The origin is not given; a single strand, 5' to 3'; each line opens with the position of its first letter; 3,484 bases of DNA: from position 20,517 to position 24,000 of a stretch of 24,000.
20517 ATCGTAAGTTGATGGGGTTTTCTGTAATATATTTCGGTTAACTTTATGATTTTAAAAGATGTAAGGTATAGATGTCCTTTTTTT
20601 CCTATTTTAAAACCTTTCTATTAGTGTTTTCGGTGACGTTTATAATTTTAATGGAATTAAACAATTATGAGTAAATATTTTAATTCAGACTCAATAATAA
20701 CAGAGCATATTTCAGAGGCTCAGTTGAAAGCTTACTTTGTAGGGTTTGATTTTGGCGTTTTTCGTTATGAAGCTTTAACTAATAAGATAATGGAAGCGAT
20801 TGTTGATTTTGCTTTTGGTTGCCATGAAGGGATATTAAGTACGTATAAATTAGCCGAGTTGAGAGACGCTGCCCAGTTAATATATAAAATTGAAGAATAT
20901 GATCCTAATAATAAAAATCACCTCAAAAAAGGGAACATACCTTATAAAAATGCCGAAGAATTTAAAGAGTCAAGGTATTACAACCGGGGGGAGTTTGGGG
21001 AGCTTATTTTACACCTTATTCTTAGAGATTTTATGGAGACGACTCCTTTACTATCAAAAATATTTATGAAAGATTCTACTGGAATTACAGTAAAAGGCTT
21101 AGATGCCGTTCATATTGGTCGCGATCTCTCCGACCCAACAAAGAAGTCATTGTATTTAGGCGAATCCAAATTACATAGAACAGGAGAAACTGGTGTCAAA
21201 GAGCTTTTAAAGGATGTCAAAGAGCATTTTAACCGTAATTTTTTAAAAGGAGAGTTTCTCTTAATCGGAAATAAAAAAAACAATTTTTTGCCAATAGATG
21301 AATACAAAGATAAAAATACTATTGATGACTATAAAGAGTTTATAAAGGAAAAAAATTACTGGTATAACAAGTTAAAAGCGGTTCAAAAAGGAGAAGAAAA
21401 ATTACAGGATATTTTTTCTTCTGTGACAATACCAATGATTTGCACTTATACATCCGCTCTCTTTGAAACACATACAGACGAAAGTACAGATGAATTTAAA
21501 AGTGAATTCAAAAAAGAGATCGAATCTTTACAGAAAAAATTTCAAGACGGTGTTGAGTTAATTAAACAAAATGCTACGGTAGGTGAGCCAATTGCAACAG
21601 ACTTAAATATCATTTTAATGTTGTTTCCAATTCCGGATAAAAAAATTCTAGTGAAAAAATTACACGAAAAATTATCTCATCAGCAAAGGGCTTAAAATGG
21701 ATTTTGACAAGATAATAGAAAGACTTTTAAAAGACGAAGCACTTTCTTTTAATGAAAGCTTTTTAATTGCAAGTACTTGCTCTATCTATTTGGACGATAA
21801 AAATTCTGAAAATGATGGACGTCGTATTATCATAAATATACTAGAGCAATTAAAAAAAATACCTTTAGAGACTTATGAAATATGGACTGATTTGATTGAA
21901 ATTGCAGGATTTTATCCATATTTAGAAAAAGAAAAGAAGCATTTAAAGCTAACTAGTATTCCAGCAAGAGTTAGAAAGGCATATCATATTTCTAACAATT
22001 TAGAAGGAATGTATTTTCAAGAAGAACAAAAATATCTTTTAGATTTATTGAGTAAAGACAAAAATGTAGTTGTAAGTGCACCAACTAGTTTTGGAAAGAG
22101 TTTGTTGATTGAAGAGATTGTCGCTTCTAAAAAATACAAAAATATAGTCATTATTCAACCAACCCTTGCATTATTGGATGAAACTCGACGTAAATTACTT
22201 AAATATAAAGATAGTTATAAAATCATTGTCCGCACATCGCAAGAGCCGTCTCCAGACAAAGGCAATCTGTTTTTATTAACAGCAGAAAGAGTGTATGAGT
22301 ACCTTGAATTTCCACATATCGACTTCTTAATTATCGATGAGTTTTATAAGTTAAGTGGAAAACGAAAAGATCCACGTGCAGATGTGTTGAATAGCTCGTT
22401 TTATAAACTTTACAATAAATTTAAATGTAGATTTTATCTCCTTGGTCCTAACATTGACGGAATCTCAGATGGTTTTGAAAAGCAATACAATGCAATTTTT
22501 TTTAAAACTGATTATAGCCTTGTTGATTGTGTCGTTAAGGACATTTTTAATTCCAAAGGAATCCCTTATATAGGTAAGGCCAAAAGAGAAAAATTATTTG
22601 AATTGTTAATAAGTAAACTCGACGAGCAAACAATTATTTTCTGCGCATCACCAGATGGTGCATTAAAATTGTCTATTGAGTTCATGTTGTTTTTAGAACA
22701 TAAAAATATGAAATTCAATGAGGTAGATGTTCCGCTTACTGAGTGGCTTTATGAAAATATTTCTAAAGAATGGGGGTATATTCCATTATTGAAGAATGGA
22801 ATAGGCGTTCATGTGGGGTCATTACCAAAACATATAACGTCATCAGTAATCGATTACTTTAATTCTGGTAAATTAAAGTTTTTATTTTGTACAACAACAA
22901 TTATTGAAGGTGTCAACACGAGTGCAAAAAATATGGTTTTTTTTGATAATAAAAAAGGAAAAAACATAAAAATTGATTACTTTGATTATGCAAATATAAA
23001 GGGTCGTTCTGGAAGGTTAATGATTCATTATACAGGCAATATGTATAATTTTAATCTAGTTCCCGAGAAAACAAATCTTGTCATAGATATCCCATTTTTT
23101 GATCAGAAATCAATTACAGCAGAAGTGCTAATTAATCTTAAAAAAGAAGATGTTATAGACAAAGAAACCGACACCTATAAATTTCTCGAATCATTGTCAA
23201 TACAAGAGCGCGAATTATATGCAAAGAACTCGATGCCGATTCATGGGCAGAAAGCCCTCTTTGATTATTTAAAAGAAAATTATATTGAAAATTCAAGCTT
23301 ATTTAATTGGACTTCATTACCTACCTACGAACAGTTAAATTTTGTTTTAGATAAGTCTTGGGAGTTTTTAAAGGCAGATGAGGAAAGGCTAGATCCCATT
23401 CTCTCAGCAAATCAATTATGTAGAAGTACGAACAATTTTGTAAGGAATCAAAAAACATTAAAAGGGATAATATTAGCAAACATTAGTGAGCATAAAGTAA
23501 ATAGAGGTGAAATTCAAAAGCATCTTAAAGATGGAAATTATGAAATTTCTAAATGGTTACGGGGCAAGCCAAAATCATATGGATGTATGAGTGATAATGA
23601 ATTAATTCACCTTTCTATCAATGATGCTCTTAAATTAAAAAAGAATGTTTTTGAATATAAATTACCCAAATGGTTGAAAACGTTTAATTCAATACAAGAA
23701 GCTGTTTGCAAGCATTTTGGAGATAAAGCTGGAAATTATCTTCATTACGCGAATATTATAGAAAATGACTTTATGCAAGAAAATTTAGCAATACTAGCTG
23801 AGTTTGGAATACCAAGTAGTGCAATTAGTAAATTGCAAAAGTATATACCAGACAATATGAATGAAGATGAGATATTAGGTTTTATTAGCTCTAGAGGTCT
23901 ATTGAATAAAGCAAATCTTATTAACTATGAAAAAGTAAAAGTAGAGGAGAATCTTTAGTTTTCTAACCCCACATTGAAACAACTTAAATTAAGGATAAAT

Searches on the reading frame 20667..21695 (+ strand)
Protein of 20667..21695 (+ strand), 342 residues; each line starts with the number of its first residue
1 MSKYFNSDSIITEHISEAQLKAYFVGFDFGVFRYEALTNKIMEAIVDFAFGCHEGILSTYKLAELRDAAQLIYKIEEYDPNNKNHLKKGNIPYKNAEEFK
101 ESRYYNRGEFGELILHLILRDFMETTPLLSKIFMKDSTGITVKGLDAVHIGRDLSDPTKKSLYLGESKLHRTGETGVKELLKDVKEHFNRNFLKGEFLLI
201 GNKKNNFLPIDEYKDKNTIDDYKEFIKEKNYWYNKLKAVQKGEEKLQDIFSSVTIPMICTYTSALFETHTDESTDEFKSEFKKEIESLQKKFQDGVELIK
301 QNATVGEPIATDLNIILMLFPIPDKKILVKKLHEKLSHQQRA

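Call 3: search_protein_families(library=pfam, proteins=[window:20667-21695:+], max_evalue=0.1)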
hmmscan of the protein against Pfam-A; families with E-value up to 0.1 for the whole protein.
window:20667-21695:+ (342 aa): 1 family
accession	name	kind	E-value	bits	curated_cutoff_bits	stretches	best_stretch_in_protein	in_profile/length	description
PF08878.16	HamA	-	2.3e-35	122.9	25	1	37-321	3-229/230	HamA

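Call 4: search_protein_families(library=padloc, proteins=[window:20667-21695:+], max_evalue=0.1)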
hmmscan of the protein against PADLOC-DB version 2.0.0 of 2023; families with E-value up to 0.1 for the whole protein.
window:20667-21695:+ (342 aa): 22 families
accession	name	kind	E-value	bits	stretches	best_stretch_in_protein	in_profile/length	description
PDLC00150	HamA1|HamA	-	7e-90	299.6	1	3-341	2-309/310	DUF1837 domain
PDLC00166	HamA1|HamA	-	2.8e-53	179.4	1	8-340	10-280/282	DUF1837 domain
PDLC00195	HamA2|HamA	-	5.7e-50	168.3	2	100-340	77-281/283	DUF1837 domain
PDLC00170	HamA1|HamA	-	1.5e-41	140.5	3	98-210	73-183/279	DUF1837 domain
PDLC00171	HamA1|HamA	-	6.3e-30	102.5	1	101-338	83-280/286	DUF1837 domain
PDLC00158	HamA1|HamA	-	2.5e-20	71.3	1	103-339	91-304/307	DUF1837 domain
PDLC00168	HamA1|HamA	-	8.5e-18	62.8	1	15-335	35-309/312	DUF1837 domain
PDLC00163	HamA1|HamA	-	2.4e-15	54.8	1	18-335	38-310/314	DUF1837 domain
PDLC00196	HamA2|HamA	-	3e-15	54.5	1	17-236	37-234/315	DUF1837 domain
PDLC00152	HamA1|HamA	-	2.1e-14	51.6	1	102-219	96-207/299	DUF1837 domain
PDLC00197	HamA2|HamA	-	4.3e-14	50.8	1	107-339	96-306/308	DUF1837 domain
PDLC00165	HamA1|HamA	-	8.4e-14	49.6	1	16-228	33-225/308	DUF1837 domain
PDLC00167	HamA1|HamA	-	5.2e-13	47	1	77-224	69-210/298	DUF1837 domain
PDLC00169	HamA1|HamA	-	2.5e-12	44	2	228-337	385-482/483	DUF1837 domain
PDLC00172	HamA1|HamA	-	2.8e-12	44.7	1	98-202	102-205/326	DUF1837 domain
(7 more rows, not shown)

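Call 5: search_protein_families(library=ncbifam, proteins=[window:20667-21695:+], max_evalue=0.1)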
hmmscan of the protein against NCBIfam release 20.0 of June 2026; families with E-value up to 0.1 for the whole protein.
window:20667-21695:+ (342 aa): 0 families

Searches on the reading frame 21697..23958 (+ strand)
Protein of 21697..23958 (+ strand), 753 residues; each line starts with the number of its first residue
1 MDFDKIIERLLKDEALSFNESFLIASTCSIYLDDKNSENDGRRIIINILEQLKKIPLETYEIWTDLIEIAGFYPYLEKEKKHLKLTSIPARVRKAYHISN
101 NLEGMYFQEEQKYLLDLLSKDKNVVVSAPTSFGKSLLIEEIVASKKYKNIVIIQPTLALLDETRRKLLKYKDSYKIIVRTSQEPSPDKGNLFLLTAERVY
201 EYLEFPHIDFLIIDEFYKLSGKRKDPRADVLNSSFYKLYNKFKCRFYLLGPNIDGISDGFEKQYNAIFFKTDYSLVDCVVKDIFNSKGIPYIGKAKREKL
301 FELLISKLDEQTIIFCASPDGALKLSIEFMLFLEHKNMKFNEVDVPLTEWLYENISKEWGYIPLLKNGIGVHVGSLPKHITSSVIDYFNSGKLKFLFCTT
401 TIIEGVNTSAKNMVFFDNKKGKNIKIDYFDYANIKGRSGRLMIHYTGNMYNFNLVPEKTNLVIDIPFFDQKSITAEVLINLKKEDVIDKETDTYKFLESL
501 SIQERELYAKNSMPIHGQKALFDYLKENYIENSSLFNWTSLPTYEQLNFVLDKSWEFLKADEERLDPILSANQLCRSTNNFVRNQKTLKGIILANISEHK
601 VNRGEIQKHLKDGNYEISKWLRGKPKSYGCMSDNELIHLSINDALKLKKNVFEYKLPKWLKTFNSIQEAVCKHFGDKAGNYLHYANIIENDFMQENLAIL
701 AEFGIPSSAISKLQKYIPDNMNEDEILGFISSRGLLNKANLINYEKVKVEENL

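Call 3: search_protein_families(library=pfam, proteins=[window:21697-23958:+], max_evalue=0.1)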
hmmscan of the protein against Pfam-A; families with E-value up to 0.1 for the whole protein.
window:21697-23958:+ (753 aa): 6 families
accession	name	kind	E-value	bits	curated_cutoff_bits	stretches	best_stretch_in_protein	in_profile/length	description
PF00270.35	DEAD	-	2e-09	37.9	26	1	111-224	4-135/167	DEAD/DEAH box helicase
PF00271.37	Helicase_C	-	5e-08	33.6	23.5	1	368-441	41-109/110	Helicase conserved C-terminal domain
PF04851.21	ResIII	-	7.1e-06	26.5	22.5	1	114-246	20-154/164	Type III restriction enzyme, res subunit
PF13401.12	AAA_22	-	0.01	16.6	27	1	121-251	5-123/130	AAA domain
PF21874.1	CofJ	-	0.011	15.4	27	1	372-501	95-212/296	CofJ protein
PF05184.20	SapB_1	-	0.076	13.5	25.2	0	709-730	9-30/38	Saposin-like type B, region 1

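Call 4: search_protein_families(library=padloc, proteins=[window:21697-23958:+], max_evalue=0.1)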
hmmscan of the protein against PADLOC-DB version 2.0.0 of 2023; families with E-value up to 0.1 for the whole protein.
window:21697-23958:+ (753 aa): 25 families
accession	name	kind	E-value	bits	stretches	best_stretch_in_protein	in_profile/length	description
PDLC00201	HamB2|HamB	-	8e-223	739.8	1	4-751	3-712/721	DEAD-box helicase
PDLC00180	HamB1|HamB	-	1.9e-214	712.3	1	7-751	5-704/709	DEAD-box helicase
PDLC00182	HamB1|HamB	-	1.1e-206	686.5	1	13-751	11-718/719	DEAD-box helicase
PDLC00184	HamB1|HamB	-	3.3e-102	340.9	2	87-601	98-623/738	DEAD-box helicase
PDLC00193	HamB1|HamB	-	1.7e-90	302.2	1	160-752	1-566/570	DEAD-box helicase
PDLC00179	HamB1|HamB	-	1.9e-57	193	1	160-480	1-321/415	DEAD-box helicase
PDLC00191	HamB1|HamB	-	1.5e-51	173.6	2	290-666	320-685/767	DEAD-box helicase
PDLC00190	HamB1|HamB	-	6.3e-48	161.9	1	72-453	105-516/866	DEAD-box helicase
PDLC00176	HamB1|HamB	-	2.5e-47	159.5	1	81-453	112-512/845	DEAD-box helicase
PDLC00186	HamB1|HamB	-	5.7e-47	158.2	2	296-747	377-852/864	DEAD-box helicase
PDLC00187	HamB1|HamB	-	3.7e-42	142.6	2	308-450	376-516/851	DEAD-box helicase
PDLC00185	HamB1|HamB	-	1.7e-39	133.4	2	304-496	373-569/871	DEAD-box helicase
PDLC00200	HamB2|HamB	-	8.8e-37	124.5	2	310-599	390-674/865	DEAD-box helicase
PDLC00177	HamB1|HamB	-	1.3e-33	114.2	2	281-449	353-529/841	DEAD-box helicase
PDLC00199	HamB2|HamB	-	6.1e-33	111.8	2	301-450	371-516/841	DEAD-box helicase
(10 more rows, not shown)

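Call 5: search_protein_families(library=ncbifam, proteins=[window:21697-23958:+], max_evalue=0.1)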
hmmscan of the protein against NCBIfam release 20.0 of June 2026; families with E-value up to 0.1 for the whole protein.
window:21697-23958:+ (753 aa): 6 families
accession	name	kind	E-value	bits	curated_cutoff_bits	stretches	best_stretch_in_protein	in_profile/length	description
NF002251.0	PRK01172.1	equivalog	4e-07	28.6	891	1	109-440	25-362/674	ATP-dependent DNA helicase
NF040935.1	helicase_Hel308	equivalog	1.5e-05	23.3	1200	1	328-446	269-393/704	ATP-dependent DNA helicase Hel308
NF001308.0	PRK00254.1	equivalog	0.00019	19.8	1216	1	347-443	277-375/720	ATP-dependent DNA helicase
NF002654.0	PRK02362.1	equivalog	0.00021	19.7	887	1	365-441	302-382/739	ATP-dependent DNA helicase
TIGR04121.1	DEXH_lig_assoc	equivalog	0.034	11.8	850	0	362-407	272-317/804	ligase-associated DNA damage response DEXH box helicase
NF041063.1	DpdF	equivalog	0.045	12.3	550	1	118-167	155-206/813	protein DpdF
